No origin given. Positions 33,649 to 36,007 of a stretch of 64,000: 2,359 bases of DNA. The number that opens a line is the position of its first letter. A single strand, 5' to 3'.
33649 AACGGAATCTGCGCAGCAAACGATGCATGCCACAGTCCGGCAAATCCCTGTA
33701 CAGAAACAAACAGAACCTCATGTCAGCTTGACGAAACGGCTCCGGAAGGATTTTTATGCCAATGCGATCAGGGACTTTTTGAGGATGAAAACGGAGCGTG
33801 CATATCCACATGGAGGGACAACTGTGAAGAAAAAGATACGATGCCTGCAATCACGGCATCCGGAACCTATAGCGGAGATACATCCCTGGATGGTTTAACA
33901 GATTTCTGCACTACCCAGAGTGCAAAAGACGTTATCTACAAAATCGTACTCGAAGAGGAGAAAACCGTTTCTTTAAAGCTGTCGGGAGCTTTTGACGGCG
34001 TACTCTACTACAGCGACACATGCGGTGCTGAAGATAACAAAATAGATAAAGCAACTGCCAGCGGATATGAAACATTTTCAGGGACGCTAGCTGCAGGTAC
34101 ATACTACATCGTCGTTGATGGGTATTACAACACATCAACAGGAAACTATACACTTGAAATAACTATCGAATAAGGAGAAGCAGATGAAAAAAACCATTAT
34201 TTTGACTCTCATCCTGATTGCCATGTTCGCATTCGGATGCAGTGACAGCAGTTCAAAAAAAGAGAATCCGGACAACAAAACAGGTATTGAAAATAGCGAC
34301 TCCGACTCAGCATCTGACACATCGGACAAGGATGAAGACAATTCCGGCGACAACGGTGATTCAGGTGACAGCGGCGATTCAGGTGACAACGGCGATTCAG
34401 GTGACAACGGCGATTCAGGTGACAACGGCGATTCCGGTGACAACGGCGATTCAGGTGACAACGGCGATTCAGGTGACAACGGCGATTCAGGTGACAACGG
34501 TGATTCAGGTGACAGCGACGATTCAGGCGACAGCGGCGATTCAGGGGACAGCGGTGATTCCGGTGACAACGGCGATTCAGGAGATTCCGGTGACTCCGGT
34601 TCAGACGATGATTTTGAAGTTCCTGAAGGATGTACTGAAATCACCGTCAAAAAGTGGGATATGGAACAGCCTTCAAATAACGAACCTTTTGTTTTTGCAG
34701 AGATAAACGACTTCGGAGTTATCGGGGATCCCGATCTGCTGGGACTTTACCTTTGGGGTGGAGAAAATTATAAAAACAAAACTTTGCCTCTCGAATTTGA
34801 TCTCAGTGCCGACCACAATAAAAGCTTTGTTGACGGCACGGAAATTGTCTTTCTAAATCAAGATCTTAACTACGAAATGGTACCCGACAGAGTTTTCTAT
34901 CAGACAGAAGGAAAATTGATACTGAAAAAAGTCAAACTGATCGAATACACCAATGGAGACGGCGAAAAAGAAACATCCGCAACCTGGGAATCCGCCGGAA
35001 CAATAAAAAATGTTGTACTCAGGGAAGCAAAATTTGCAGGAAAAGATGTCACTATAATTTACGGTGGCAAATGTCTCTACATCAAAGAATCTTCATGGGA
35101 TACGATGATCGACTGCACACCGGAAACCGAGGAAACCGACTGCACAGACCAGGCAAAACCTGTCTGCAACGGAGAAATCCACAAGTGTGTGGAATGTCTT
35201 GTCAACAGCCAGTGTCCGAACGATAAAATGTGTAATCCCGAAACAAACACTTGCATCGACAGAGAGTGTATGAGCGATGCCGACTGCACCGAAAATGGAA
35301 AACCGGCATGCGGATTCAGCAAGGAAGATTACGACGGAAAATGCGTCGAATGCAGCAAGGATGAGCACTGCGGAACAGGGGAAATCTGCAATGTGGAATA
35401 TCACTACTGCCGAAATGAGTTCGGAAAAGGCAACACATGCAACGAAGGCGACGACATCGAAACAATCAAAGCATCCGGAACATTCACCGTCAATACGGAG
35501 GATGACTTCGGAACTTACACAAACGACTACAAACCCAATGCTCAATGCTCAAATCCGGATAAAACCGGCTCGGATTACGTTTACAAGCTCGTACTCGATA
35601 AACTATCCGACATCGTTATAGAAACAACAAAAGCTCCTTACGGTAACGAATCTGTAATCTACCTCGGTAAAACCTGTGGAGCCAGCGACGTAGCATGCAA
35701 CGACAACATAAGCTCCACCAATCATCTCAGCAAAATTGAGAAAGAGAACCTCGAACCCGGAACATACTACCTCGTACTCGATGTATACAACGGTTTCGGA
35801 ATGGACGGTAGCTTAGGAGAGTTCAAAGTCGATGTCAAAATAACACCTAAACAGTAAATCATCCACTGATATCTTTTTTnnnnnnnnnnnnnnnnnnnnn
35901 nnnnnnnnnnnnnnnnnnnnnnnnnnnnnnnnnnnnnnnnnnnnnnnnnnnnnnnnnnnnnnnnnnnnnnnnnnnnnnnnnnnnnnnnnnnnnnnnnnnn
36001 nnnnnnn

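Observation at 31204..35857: Paralogous family of giant Cys-rich EGF-like surface lipoproteins built from a recurring ~50-aa W/C-rich module and PPC-like domains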

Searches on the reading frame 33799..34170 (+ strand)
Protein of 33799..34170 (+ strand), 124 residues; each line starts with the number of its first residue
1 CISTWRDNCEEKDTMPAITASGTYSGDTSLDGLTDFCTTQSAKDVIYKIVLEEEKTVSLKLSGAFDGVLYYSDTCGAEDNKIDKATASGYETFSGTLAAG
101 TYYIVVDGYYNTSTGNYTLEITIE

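Call 49: search_solved_structures(query=A3, max_evalue=1, show_alignments=1)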
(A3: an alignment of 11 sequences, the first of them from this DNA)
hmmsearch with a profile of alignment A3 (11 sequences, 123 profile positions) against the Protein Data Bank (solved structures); distinct sequences matched with E-value up to 1: 14.
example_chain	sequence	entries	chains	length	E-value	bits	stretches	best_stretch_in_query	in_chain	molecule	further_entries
5iku_A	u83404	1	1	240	7.4e-05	25.8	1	30-120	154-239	Collagenase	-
2luw_A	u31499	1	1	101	0.00063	22.8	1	30-111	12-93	Metalloprotease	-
4hpk_A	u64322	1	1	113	0.00063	22.8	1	28-120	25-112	Collagenase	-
4hpk_B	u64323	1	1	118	0.00073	22.6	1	28-120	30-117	Collagenase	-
1nqj_A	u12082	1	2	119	0.00075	22.6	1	28-120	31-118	class 1 collagenase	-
1nqd_A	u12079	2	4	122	0.00085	22.4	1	28-120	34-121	class 1 collagenase | Collagenase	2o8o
5sv5_A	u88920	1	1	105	0.005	19.9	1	40-120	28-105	Microbial collagenase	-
7eox_A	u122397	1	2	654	0.01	18.9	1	15-59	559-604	Protease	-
8uu4_w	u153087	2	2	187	0.13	15.4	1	6-119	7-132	Ribosome hibernation promoting factor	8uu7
3pin_A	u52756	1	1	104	0.45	13.6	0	27-67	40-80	Thioredoxin-2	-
4dss_B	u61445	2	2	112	0.46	13.6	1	27-67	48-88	Thioredoxin-2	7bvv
2hsy_A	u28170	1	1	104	0.51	13.4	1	28-67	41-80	Thioredoxin II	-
2fa4_A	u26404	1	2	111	0.54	13.4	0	28-67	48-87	Thioredoxin II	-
6yhs_F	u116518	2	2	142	0.94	12.6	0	79-115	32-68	50S ribosomal protein L13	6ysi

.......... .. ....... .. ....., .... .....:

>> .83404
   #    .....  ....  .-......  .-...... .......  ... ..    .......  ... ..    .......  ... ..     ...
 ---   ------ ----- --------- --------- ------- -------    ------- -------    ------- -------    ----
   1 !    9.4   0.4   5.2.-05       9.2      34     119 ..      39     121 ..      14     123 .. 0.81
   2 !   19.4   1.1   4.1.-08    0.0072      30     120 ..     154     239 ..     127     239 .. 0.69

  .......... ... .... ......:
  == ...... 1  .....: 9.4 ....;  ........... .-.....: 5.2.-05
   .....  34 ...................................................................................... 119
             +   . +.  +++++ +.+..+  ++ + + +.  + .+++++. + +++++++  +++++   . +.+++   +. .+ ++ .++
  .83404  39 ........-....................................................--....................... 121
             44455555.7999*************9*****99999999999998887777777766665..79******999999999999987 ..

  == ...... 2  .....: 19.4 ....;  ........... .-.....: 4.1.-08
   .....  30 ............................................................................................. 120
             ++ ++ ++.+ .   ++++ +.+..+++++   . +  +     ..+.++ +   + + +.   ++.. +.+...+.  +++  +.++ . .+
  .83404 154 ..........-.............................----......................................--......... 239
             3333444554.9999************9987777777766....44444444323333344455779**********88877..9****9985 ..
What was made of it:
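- On PPC, PF04151: Profile A3 against PDB sequences: 5iku 7.4e-5; 2luw, 4hpk, 1nqj and 1nqd at 6e-4 to 9e-4 (call 49).
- Closest known: Pre-peptidase C-terminal. Same: The ~120-aa domains of p1 (three copies) and p2 (one copy) hit 5iku, 1nqd, 1nqj, 4hpk and 2luw at E 7e-5 to 8e-4 by profile (call 49).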

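Call 50: search_protein_families(library=pfam, alignment_id=A3, max_evalue=1)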
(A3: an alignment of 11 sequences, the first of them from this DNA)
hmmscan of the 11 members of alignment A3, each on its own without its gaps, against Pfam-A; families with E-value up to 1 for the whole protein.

A. member 1, seq(124 aa): 2 families
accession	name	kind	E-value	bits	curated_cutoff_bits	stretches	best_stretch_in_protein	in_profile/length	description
PF04151.21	PPC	-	0.00027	22.2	25.9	1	46-108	4-70/70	Bacterial pre-peptidase C-terminal domain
PF07691.17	PA14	-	0.0023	18.2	24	1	66-122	10-67/147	PA14 domain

B. families by the number of members that match (of 11 scanned): 6 families
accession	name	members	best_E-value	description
PF04151.21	PPC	7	0.00027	Bacterial pre-peptidase C-terminal domain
PF07691.17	PA14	1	0.0023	PA14 domain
PF08884.16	Flagellin_D3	1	0.0049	Flagellin D3 domain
PF11008.14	DUF2846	1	0.059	Protein of unknown function (DUF2846)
PF01789.22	PsbP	1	0.14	PsbP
PF22354.1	Eas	1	0.27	Hydrophobin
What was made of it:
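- On PPC, PF04151: Best copy 22.2 bits; 7 of 11 copies match at E<=1 (call 50).
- Closest known: Pre-peptidase C-terminal. Same: 7 of 11 copies hit PF04151 at E<=1 (call 50).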

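Call 93: find_related_loci(query=A9, collection=metagenome_contigs, flank=9000)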
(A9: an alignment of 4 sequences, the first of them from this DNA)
Query A9 (124 aa) in metagenome_contigs; peptide patterns used: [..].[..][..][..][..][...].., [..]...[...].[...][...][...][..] (x = any residue, [..] = any of these).
600 stretches matched a pattern (row limit reached: there are more); 86 encode a relative of the query (tblastn E <= 1e-3); the best 80 are kept; 80 distinct loci.
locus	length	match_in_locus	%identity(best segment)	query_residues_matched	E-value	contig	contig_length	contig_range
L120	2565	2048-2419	34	4-123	4e-13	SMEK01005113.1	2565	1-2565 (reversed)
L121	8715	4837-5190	36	13-121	2e-12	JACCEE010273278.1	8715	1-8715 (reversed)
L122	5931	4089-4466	31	2-123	4e-12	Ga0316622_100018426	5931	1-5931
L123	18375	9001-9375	34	4-123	2e-11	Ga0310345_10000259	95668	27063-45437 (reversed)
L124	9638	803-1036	37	40-120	2e-11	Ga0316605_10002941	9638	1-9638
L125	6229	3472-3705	37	40-120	2e-11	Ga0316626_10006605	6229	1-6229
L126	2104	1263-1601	34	18-124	4e-11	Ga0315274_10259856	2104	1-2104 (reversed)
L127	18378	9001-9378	34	2-123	1e-10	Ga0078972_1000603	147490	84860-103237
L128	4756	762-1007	35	41-121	1e-10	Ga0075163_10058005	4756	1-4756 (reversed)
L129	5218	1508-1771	37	39-123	4e-10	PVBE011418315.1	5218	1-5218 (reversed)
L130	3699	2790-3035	36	38-122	4e-10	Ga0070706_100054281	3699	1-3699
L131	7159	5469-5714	42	42-122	7e-10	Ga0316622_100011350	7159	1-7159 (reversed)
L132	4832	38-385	36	12-122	1e-9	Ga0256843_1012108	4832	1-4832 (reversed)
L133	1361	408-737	32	18-122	2e-9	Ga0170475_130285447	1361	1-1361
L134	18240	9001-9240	38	39-122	4e-9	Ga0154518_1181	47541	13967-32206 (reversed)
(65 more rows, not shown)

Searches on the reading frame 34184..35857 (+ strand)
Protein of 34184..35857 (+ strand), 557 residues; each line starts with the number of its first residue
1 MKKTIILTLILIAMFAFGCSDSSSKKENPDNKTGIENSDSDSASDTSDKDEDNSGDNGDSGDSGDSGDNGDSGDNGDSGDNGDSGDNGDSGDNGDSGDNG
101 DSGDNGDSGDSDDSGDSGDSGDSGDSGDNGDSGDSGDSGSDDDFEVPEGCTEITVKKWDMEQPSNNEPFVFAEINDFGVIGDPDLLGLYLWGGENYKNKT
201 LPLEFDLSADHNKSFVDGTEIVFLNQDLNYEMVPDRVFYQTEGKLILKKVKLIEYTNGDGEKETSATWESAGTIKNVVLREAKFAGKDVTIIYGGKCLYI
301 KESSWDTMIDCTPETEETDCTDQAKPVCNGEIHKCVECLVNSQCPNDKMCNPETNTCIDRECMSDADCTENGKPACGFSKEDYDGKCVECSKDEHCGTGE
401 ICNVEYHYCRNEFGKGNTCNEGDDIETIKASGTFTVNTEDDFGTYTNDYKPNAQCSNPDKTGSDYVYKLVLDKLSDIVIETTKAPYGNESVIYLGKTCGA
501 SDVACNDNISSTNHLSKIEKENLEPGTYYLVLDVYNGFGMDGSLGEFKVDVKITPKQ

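Call 5: search_protein_families(library=pfam, proteins=[window:34184-35857:+], max_evalue=0.1)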
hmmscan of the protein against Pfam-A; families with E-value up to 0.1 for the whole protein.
window:34184-35857:+ (557 aa): 1 family
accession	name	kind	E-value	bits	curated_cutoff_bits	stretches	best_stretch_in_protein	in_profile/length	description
PF01391.23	Collagen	-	1.3e-12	47.7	27.2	2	55-109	4-58/60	Collagen triple helix repeat (20 copies)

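Call 6: search_protein_families(library=ncbifam, proteins=[window:34184-35857:+], max_evalue=0.1)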
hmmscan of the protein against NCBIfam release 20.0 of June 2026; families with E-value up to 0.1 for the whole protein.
window:34184-35857:+ (557 aa): 5 families
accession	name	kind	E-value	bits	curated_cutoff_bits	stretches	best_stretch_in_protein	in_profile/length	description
NF046116.1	adhesin_Lcl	equivalog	7.2e-14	51.2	500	1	6-140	7-139/431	collagen-like adhesin Lcl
NF038330.1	adhesin_SclA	exception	8.4e-14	52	400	1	46-139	135-228/405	LPXTG-anchored collagen-like adhesin Scl1/SclA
NF038329.2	gly_rich_SclB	equivalog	5.1e-12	45.4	325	1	48-141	155-248/442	LPXTG-anchored collagen-like adhesin Scl2/SclB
NF033759.1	exchanger_TraA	exception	6.5e-05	21.7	750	1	308-426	278-383/666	outer membrane exchange protein TraA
TIGR04201.1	Myxo_Cys_RPT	repeat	0.00039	20.4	25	2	387-403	2-18/22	Cys-rich repeat-containing protein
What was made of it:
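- Closest known: Myxococcus xanthus TraA. Same: p2's Cys-rich stretch gives weak hits to TraA and TIGR04201 (call 6).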

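Call 61: find_homologous_proteins(query=window:34184-35857:+, max_evalue=0.001)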
Query window:34184-35857:+ (557 aa): 24 proteins with E <= 0.001 among 8000 candidates.
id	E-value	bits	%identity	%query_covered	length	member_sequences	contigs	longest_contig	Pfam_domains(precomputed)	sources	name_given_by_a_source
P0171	4.2e-15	73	30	67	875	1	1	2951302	PF13948.12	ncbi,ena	-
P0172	7.4e-11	59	39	16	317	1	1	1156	PF18998.7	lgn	-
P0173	1.0e-10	59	49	14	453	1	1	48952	PF00753.34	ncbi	-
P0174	1.8e-10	58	-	-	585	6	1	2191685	PF09471.16,PF01391.24,PF01833.31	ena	-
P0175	2.4e-10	58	33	22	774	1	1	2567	PF01391.24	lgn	-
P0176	1.4e-9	55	35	3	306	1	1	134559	PF01391.24,PF16403.12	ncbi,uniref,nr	ncbi:DUF5011 domain-containing protein [Chitinispirillales bacterium ANBcel5]|uniref:DUF5011 domain-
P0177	1.2e-7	49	36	16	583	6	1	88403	PF01391.24,PF21939.2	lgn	-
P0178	1.6e-7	48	56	4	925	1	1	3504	PF01391.24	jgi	jgi:hypothetical protein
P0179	1.2e-6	46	32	13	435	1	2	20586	PF03372.30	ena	-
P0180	1.7e-6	45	43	24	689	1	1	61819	PF02368.25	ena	-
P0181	2.5e-6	45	64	5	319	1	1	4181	-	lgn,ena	-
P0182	3.3e-6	44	41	4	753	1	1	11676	PF03415.20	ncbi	ncbi:MAG: clostripain-related cysteine peptidase [Oscillospiraceae bacterium]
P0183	3.4e-6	44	53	14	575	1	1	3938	PF01391.24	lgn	-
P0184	4.3e-6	44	35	24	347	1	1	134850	PF01391.24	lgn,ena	-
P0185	5.6e-6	43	49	22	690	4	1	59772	PF21461.4,PF02368.25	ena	-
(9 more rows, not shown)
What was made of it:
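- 34341..34581 (+): 18-bp tandem repeat, 13.4 copies, 91% matches, encoding the (GDSGDN)n linker of p2. The Pfam Collagen and NCBIfam Scl/Lcl hits on this stretch are Gly-X-Y low-complexity artefacts (calls 5, 6, 61).
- Tried and rejected: I reject the Collagen/Scl/Lcl matches as artefacts of the (GDSGDN)n linker (calls 5, 6, 61).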

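Call 62: find_encoding_contigs(protein=P0171, flank=10000, max_places=3)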
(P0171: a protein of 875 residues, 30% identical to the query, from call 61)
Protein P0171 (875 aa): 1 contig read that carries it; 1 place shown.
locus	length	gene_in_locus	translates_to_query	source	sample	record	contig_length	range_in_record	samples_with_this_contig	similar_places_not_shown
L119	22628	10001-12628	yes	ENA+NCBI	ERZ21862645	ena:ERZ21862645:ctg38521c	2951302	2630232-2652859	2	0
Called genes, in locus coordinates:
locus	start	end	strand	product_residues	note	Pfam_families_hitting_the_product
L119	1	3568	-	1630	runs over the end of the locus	PF02412:TSP_3 (weak)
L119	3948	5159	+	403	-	PF02826:2-Hacid_dh_C (faint), PF03446:NAD_binding_2 (faint), PF03721:UDPG_MGDP_dh_N, PF00984:UDPG_MGDP_dh, PF03720:UDPG_MGDP_dh_C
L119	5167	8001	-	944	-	PF23748:Beta-prop_LRRK2 (faint), PF24796:WDR55 (faint), PF07494:Reg_prop (weak), PF07495:Y_Y_Y, PF12833:HTH_18, PF00165:HTH_AraC (weak)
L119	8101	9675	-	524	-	PF00932:LTD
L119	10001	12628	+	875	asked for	PF13948:DUF4215 (weak)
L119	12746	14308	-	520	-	PF07940:Hepar_II_III_C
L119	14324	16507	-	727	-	PF08240:ADH_N (weak), PF00107:ADH_zinc_N, PF01408:GFO_IDH_MocA, PF22725:GFO_IDH_MocA_C3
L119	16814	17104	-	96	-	PF00216:Bac_DNA_binding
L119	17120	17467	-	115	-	PF00453:Ribosomal_L20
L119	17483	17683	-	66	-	PF01632:Ribosomal_L35p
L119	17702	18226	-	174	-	PF05198:IF3_N, PF00707:IF3_C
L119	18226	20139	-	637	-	PF07973:tRNA_SAD, PF00587:tRNA-synt_2b, PF03129:HGTP_anticodon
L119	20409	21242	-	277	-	PF01790:LGT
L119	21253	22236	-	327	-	-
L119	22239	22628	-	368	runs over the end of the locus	PF03462:PCRF, PF00472:RF-1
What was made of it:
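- The L119 locus carries a heparinase II/III-like gene and a UDP-glucose dehydrogenase gene (call 62).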

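Call 81: search_protein_families(library=pfam, proteins=[P0171, L119:8101-9675:-], max_evalue=0.001)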
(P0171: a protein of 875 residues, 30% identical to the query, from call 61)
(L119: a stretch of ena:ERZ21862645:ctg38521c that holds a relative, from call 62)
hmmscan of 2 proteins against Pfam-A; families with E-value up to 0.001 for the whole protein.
P0171 (875 aa): 1 family
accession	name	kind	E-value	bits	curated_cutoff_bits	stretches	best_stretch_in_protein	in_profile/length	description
PF13948.11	DUF4215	-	5.8e-07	30.1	27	1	500-530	18-47/47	Domain of unknown function (DUF4215)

L119:8101-9675:- (524 aa): 1 family
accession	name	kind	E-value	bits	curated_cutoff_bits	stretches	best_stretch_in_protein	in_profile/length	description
PF00932.25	LTD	-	1.2e-09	39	34.3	1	139-272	7-107/109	Lamin Tail Domain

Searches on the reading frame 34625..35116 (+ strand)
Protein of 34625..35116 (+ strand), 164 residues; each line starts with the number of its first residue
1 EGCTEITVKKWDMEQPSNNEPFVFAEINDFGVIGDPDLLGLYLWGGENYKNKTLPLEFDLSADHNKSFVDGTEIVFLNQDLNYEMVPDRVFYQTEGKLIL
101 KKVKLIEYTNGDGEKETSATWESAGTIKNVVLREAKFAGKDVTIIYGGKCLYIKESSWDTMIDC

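Call 67: find_homologous_proteins(query=window:34625-35116:+, max_evalue=0.01)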
Query seq(164 aa): 30 candidates shared short words with the query, none scored E <= 0.01.
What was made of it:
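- Tried and rejected: A word-index homologue search with that domain alone found nothing (call 67).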

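Call 77: predict_structure(alignment_id=A8)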
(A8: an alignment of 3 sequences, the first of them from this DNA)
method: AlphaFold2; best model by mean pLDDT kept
length: 164 residues; sequences in the alignment: 3
mean_pLDDT: 34.2   pTM: 0.21
mean pLDDT of the five models: 34.2, 33.6, 33.4, 32.1, 31.5
residues with pLDDT >= 90: 0; 70-90: 5; 50-70: 5; < 50: 154
segments of 3 or more residues with pLDDT < 50: 1-105, 117-164
pLDDT, mean of each block of 10 residues (from residue 1): 37 35 36 31 29 30 30 30 27 30 50 60 35 30 32 31 22
secondary structure, 60 per line:
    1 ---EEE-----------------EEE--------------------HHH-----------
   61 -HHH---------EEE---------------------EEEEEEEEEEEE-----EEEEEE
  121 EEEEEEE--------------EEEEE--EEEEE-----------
elements in order: E4-6 E24-26 E74-76 E98-109 E115-127 E142-146 E149-153
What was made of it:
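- Tried and rejected: Fold of the p2 N-terminal domain: AlphaFold2 with 3 sequences failed (pLDDT 34), so no fold search was run on it (call 77).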
